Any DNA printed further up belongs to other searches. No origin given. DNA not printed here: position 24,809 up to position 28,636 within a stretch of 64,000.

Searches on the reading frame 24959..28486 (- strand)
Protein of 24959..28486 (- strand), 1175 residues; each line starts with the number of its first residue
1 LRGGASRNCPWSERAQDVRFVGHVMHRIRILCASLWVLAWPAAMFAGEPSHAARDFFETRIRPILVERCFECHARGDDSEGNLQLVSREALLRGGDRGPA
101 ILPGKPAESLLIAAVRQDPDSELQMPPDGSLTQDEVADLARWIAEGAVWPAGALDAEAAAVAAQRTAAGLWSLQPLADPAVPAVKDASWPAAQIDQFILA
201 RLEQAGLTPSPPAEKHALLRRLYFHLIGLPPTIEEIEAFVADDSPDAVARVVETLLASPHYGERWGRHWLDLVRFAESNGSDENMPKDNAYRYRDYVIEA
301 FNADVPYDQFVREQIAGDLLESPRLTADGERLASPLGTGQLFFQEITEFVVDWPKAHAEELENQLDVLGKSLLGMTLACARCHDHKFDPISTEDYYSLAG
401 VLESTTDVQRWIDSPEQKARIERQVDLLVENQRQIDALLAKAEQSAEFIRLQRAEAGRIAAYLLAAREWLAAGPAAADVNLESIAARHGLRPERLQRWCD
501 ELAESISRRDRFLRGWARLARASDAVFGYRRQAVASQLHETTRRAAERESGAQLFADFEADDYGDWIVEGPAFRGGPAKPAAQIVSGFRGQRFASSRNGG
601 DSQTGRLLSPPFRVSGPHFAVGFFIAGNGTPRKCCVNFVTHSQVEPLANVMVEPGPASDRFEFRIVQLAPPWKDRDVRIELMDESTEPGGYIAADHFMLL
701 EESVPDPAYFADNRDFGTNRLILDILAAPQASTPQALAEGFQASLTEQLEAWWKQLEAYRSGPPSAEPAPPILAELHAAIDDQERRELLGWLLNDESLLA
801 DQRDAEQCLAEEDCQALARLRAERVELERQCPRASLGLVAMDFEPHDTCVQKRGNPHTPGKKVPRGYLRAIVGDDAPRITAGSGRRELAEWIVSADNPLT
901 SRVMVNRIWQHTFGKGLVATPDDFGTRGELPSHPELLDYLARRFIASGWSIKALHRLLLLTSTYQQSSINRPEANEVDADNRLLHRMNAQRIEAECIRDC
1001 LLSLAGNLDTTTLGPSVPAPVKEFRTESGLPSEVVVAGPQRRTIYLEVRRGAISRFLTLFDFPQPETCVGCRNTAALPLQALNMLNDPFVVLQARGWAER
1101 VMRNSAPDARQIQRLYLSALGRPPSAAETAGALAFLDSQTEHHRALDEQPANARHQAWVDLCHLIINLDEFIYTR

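Call 58: search_protein_families(library=pfam, proteins=[window:24959-28486:-], max_evalue=0.00001)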
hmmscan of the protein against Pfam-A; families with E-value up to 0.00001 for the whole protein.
window:24959-28486:- (1175 aa): 3 families
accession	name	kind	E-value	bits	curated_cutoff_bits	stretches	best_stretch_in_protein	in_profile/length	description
PF07587.16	PSD1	-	6.1e-88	294.8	28.5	1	884-1135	1-243/244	Protein of unknown function (DUF1553)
PF07583.16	PSCyt2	-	3.2e-79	266.2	29.8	1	193-406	1-208/209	Protein of unknown function (DUF1549)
PF07635.16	PSCyt1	-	5.5e-15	56.2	22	1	69-129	1-59/59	Planctomycete cytochrome C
